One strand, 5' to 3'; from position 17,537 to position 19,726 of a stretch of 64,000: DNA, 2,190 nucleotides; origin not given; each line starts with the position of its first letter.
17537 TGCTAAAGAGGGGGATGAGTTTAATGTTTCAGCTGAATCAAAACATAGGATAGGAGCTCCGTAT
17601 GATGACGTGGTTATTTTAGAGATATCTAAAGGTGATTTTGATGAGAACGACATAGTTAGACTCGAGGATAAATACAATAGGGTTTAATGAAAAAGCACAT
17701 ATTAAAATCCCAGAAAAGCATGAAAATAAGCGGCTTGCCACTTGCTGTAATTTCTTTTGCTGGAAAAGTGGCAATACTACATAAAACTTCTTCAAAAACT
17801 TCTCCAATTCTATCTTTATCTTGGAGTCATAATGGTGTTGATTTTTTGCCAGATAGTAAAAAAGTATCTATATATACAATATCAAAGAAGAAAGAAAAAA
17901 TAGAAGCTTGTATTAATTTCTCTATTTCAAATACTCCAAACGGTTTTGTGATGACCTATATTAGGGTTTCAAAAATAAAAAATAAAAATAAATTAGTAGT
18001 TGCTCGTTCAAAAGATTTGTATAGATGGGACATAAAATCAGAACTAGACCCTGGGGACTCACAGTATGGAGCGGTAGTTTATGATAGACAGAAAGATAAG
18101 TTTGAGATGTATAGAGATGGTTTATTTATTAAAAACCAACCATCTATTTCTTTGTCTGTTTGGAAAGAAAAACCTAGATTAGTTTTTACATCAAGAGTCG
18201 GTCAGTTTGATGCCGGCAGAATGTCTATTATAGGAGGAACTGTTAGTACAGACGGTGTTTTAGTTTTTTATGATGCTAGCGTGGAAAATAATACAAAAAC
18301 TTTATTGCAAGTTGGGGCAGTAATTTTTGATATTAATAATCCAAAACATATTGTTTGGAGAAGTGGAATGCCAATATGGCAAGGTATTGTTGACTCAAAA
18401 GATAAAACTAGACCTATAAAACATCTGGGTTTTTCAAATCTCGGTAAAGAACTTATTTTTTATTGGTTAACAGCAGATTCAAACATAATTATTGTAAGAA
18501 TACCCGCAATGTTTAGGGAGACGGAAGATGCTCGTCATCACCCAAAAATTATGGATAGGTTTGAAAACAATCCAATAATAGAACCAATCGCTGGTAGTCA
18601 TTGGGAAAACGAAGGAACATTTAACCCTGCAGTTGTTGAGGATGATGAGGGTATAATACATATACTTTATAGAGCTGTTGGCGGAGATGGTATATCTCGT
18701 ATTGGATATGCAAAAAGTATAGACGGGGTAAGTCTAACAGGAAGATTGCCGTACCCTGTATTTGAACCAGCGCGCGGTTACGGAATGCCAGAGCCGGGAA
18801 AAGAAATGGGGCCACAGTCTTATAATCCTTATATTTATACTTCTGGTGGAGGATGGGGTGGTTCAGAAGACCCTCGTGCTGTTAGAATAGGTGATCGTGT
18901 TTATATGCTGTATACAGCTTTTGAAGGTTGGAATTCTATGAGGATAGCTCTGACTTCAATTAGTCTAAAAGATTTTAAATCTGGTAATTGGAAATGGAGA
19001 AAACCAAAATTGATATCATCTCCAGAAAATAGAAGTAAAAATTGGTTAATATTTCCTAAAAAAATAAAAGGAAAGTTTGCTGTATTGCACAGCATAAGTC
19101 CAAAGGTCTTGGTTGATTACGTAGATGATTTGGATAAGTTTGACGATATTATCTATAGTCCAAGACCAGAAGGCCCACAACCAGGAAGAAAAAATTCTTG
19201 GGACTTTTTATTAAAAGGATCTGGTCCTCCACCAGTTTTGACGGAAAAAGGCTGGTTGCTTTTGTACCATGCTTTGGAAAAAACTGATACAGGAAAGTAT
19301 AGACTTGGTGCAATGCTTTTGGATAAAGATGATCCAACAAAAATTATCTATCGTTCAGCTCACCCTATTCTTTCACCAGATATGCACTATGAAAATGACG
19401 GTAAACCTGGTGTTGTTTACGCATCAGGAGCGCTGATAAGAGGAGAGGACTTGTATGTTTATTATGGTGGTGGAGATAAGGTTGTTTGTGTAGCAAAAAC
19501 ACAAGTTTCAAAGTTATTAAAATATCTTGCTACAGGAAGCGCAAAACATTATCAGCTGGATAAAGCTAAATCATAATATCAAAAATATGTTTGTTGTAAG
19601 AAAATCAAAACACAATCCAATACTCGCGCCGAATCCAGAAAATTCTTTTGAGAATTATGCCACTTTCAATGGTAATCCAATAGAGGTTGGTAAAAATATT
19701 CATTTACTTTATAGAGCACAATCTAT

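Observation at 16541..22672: Mannoside-phosphorolysis cluster with two tandem-domain GH130 proteins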

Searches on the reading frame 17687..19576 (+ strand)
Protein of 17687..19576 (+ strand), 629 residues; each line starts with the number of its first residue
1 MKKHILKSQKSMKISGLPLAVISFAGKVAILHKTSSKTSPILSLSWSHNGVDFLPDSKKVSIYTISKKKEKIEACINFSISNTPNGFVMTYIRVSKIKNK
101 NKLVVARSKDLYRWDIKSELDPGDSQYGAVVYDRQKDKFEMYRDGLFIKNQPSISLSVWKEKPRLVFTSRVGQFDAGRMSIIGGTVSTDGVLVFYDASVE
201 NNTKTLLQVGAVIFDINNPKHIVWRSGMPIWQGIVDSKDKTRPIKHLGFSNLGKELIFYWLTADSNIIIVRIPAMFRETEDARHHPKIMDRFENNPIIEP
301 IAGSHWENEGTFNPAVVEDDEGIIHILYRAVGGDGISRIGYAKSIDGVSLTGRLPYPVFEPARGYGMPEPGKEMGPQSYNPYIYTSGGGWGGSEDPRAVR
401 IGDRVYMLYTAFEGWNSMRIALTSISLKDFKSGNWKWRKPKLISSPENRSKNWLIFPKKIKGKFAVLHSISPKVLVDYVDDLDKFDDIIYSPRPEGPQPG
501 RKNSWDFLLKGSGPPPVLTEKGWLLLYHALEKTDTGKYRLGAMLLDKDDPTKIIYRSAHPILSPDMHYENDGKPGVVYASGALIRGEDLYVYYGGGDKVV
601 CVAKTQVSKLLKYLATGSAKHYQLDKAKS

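Call 3: search_protein_families(library=pfam, proteins=[window:17687-19576:+], max_evalue=0.01)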
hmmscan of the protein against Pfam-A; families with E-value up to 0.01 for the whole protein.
window:17687-19576:+ (629 aa): 1 family
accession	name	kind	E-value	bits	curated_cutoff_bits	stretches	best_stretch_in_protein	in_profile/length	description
PF04041.19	Glyco_hydro_130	-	6.6e-40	137.5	26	1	392-614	98-318/320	beta-1,4-mannooligosaccharide phosphorylase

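Call 4: search_protein_families(library=ncbifam, proteins=[window:17687-19576:+], max_evalue=0.01)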
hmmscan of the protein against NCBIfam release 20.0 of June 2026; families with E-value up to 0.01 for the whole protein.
window:17687-19576:+ (629 aa): 3 families
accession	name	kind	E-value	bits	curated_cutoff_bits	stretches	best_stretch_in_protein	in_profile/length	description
NF052550.1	BManbPhaseBMBP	equivalog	4.3e-70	236.4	450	3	392-610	89-294/296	beta-1,2-mannobiose phosphorylase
NF050092.1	BtaManbiosPhlase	equivalog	1.9e-47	161.9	550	2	392-614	138-350/351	BtaManbiosPhlase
NF058598.1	BetMansidBT3780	equivalog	8e-32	110.7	550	1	305-605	56-362/366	beta-1,2-mannosidase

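Call 9: search_solved_structures(query=window:17687-19573:+, max_evalue=0.01, show_alignments=1)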
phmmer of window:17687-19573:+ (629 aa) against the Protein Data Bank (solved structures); distinct sequences matched with E-value up to 0.01: 18.
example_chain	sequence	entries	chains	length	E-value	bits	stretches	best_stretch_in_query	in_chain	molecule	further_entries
9fj8_A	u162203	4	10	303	7e-45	156.7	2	392-607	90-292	1,2-beta-oligomannan phosphorylase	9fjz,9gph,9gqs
7fip_A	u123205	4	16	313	4.8e-37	130.8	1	290-609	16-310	Beta-1,2-mannobiose phosphorylase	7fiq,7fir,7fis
5b0p_A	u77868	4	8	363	1.5e-27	99.4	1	390-616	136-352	Lin0857 protein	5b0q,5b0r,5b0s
9erh_A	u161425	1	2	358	7.9e-27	97.1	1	392-622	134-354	Uhgb_MS mannoside synthase from an unknown human gut bacterium in complex with 1,2-beta-ma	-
9erg_A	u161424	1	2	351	1e-25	93.4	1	392-617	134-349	Uhgb_MS mannoside synthase from an unknown human gut bacterium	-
9eqq_A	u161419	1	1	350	1.2e-25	93.2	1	392-617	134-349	Uhgb_MS mannoside synthase from an unknown human gut bacterium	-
1vkd_A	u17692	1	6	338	8.4e-25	90.4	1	394-614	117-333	conserved hypothetical protein TM1225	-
4onz_A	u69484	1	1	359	3.5e-22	81.7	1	305-610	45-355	putative glycoside hydrolase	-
5ayd_A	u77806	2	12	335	5.2e-20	74.6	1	389-617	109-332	Beta-1,4-mannooligosaccharide phosphorylase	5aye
3r67_A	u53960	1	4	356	1.6e-18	69.7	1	305-603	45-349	putative Glycosidase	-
4udk_E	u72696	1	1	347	1.2e-17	66.7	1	388-613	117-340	UHGB_MP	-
4udg_A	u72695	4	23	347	1.2e-17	66.7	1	388-613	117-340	UHGB_MP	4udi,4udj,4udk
3taw_A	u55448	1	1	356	2.3e-16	62.5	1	305-605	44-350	Hypothetical glycoside hydrolase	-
5a7v_B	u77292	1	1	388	2e-15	59.4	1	292-603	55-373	PUTATIVE GLYCOSIDASE PH117-RELATED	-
5a7v_A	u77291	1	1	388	2e-15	59.4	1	292-603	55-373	PUTATIVE GLYCOSIDASE PH117-RELATED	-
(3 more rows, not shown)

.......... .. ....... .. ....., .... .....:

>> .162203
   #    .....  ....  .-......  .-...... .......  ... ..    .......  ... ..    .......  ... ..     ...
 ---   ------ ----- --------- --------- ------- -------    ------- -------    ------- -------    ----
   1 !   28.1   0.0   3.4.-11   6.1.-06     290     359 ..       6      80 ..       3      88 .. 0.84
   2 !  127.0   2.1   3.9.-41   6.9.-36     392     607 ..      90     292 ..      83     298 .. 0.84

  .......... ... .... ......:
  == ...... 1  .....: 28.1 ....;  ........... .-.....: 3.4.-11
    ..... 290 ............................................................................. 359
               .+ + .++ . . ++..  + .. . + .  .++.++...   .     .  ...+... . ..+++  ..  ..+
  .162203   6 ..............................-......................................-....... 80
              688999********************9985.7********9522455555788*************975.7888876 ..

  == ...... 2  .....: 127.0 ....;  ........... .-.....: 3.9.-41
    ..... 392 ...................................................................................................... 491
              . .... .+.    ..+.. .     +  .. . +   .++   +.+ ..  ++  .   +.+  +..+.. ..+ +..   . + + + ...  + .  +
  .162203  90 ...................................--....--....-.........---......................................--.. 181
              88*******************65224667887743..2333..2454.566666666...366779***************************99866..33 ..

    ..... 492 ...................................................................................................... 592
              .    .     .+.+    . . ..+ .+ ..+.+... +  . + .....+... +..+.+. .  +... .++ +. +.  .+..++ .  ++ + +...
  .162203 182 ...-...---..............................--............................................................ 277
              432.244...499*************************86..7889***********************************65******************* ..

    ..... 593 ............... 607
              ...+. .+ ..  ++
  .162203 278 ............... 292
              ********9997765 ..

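Call 28: find_homologous_proteins(query=window:17687-19573:+, max_evalue=1e-20)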
Query window:17687-19573:+ (629 aa): 1961 proteins with E <= 1e-20 among 8000 candidates; the best 120 are listed.
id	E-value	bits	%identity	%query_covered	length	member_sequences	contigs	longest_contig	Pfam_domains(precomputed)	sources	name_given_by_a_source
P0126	0.0e+0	1431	100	98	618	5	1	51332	PF04041.20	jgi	-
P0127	0.0e+0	1220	83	98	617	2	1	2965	PF04041.20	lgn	-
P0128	0.0e+0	1192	79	100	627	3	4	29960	PF04041.20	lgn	-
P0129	0.0e+0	1097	75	97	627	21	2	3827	PF04041.20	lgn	-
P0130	0.0e+0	1061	70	100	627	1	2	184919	PF04041.20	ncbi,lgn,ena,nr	ncbi:MAG: Glycosidase ph1107-related protein [Parcubacteria group bacterium Gr01-1014_46]|nr:MAG: Gl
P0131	0.0e+0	1046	71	100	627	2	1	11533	PF04041.20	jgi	-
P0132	0.0e+0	1044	70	97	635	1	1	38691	PF04041.20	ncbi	-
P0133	0.0e+0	1040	70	99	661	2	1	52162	PF04041.20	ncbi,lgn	ncbi:MAG: hypothetical protein ABL917_00065 [Parcubacteria group bacterium]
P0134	0.0e+0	1039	71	100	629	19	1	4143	PF04041.20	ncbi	-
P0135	0.0e+0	1036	69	100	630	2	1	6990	PF04041.20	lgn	-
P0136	0.0e+0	1034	68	100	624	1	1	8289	PF04041.20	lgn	-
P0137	0.0e+0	1015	69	100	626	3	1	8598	PF04041.20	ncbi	-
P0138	0.0e+0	1014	68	98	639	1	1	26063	PF04041.20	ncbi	ncbi:MAG: hypothetical protein ABL899_00060 [Nitrospira sp.]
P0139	1.4e-298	1010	67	100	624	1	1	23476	PF04041.20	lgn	-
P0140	1.3e-297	1007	68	100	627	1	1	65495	PF04041.20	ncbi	-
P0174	1.3e-246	838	57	98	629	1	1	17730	PF22847.3,PF04041.20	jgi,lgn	jgi:predicted GH43/DUF377 family glycosyl hydrolase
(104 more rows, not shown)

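Call 43: predict_structure(alignment_id=A1)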
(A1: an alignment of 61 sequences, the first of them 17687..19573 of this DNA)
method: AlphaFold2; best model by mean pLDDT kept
length: 629 residues; sequences in the alignment: 61
mean_pLDDT: 86.3   pTM: 0.73
mean pLDDT of the five models: 86.3, 85.5, 84.7, 83.0, 81.7
residues with pLDDT >= 90: 342; 70-90: 219; 50-70: 38; < 50: 30
segments of 3 or more residues with pLDDT < 50: 1-12, 277-281, 384-387, 624-629
pLDDT, mean of each block of 10 residues (from residue 1): 31 71 88 81 91 90 95 94 90 88 96 97 92 89 91 94 86 85 87 93 91 88 83 88 91 88 91 64 67 87 87 92 95 91 92 94 88 63 52 92 96 87 97 95 91 94 95 94 94 83 88 94 95 80 96 93 73 71 94 81 94 87 46
secondary structure, 60 per line:
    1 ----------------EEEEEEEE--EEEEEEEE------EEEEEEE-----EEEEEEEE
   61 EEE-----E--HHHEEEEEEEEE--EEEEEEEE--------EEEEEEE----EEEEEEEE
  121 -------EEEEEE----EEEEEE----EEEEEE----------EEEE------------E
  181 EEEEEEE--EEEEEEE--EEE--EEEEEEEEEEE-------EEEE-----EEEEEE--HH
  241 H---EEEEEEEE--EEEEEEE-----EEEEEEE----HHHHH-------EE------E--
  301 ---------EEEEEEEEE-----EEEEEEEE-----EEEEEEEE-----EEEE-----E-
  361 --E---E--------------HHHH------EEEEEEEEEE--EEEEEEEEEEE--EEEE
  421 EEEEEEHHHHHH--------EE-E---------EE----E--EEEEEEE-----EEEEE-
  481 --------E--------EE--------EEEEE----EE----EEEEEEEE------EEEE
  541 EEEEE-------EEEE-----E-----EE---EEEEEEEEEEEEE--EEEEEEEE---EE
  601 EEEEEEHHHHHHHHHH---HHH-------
elements in order: E17-24 E27-34 E41-47 E53-63 E75-83 E86-93 E102-108 E113-120 E128-133 E138-143 E148-153 E164-167 E180-187 E190-196 E199-201 E204-214 E222-225 E231-236 E245-252 E255-261 E267-273 H278-282 E310-318 E324-331 E337-344 E350-353 H382-385 E392-401 E404-414 E417-426 H427-432 E463-469 E475-479 E508-512 E523-530 E537-545 E553-556 E573-585 E588-595 E599-606 H607-616

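Call 47: fold_search(model_id=the predicted structure, library=pdb)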
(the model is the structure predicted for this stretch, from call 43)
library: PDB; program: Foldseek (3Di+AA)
matches with E <= 10: 1215; with E <= 0.001: 488
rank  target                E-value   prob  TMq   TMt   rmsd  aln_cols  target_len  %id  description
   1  7fip_A                4.4e-21  1.00  0.40  0.80   4.5       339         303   31  The native structure of beta-1,2-mannobiose phosphorylase from Thermoanaerobacter sp. (released 2022-01-05)
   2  7fip_D                4.4e-21  1.00  0.39  0.79   4.7       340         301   31  The native structure of beta-1,2-mannobiose phosphorylase from Thermoanaerobacter sp. (released 2022-01-05)
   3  9fj8_B                6.1e-21  1.00  0.40  0.81   4.3       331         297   32  Teth514_1788 1,2-beta-oligomannan phosphorylase in complex with mannotetraose (released 2025-06-11)
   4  9fj8_A                6.3e-21  1.00  0.40  0.81   4.3       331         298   32  Teth514_1788 1,2-beta-oligomannan phosphorylase in complex with mannotetraose (released 2025-06-11)
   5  7fip_B                6.6e-21  1.00  0.40  0.81   4.3       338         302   31  The native structure of beta-1,2-mannobiose phosphorylase from Thermoanaerobacter sp. (released 2022-01-05)
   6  9gph_B                8.4e-21  1.00  0.40  0.81   4.3       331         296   32  Teth514_1788 1,2-beta-oligomannan phosphorylase in complex with mannose (-1) and phosphate (released 2025-09-17)
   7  9gph_A                9.7e-21  1.00  0.39  0.78   5.2       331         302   33  Teth514_1788 1,2-beta-oligomannan phosphorylase in complex with mannose (-1) and phosphate (released 2025-09-17)
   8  7fir_C                1.7e-20  1.00  0.40  0.80   4.5       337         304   30  The crystal structure of beta-1,2-mannobiose phosphorylase in complex with 1,4-mannobiose (released 2022-01-05)
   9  3r67_A                7.0e-17  1.00  0.38  0.66   5.6       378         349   28  Crystal structure of a putative glycosidase (BT_4094) from BACTEROIDES THETAIOTAOMICRON VPI-5482 at 2.30 A resolution (released 2011-04-13)
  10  5a7v_A                7.0e-17  1.00  0.38  0.62   6.2       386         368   25  The GH130 family of mannoside phosphorylases contains glycoside hydrolases that target beta-1,2 mannosidic linkages in (released 2015-08-26)
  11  4onz                  1.0e-16  1.00  0.39  0.70   5.7       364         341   28  Crystal structure of a putative glycoside hydrolase (BACOVA_02161) from Bacteroides ovatus ATCC 8483 at 1.85 A resolutio (released 2014-02-26)
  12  1vkd_B                1.0e-16  1.00  0.39  0.72   5.8       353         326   24  Crystal structure of a predicted glycosidase (tm1225) from thermotoga maritima msb8 at 2.10 A resolution (released 2004-05-25)
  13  5a7v_B                1.0e-16  1.00  0.40  0.68   4.5       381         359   25  The GH130 family of mannoside phosphorylases contains glycoside hydrolases that target beta-1,2 mannosidic linkages in (released 2015-08-26)
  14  1vkd_E                1.1e-16  1.00  0.39  0.72   5.7       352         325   24  Crystal structure of a predicted glycosidase (tm1225) from thermotoga maritima msb8 at 2.10 A resolution (released 2004-05-25)
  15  1vkd_A                2.1e-16  1.00  0.39  0.71   5.8       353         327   24  Crystal structure of a predicted glycosidase (tm1225) from thermotoga maritima msb8 at 2.10 A resolution (released 2004-05-25)
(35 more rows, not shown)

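Call 58: search_protein_families(library=pfam, proteins=[P0174], max_evalue=0.01)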
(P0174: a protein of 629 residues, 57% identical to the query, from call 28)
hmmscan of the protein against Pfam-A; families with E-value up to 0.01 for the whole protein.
P0174 (629 aa): 1 family
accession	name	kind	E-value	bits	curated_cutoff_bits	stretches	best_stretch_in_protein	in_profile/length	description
PF04041.19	Glyco_hydro_130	-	2.2e-44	152.2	26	2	389-612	98-319/320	beta-1,4-mannooligosaccharide phosphorylase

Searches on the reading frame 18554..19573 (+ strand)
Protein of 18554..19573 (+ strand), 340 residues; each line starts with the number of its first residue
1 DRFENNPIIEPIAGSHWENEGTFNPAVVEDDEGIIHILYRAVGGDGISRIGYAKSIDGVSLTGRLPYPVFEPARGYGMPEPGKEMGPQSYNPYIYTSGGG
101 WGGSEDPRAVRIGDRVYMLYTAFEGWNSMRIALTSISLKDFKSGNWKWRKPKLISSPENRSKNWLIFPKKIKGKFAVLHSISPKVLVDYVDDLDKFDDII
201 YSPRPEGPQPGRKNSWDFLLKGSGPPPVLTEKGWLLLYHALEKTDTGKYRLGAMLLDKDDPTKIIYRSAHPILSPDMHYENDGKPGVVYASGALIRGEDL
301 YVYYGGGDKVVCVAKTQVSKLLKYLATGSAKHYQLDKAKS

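Call 5: search_protein_families(library=pfam, proteins=[window:18578-19573:+], max_evalue=10)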
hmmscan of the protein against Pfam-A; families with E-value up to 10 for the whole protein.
window:18578-19573:+ (332 aa): 1 family
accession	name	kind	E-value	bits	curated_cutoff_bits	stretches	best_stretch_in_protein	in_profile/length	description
PF04041.19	Glyco_hydro_130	-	2.2e-39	135.7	26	2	95-317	98-318/320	beta-1,4-mannooligosaccharide phosphorylase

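Call 79: search_protein_families(library=ncbifam, proteins=[window:18554-19573:+], max_evalue=0.01)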
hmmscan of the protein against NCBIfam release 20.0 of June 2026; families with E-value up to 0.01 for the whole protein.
window:18554-19573:+ (340 aa): 3 families
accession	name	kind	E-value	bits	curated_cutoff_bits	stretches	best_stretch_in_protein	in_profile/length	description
NF052550.1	BManbPhaseBMBP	equivalog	1.8e-58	198.3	450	2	103-321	89-294/296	beta-1,2-mannobiose phosphorylase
NF050092.1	BtaManbiosPhlase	equivalog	9e-42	143.2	550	1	103-325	138-350/351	BtaManbiosPhlase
NF058598.1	BetMansidBT3780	equivalog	3.7e-27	95.4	550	1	16-316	56-362/366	beta-1,2-mannosidase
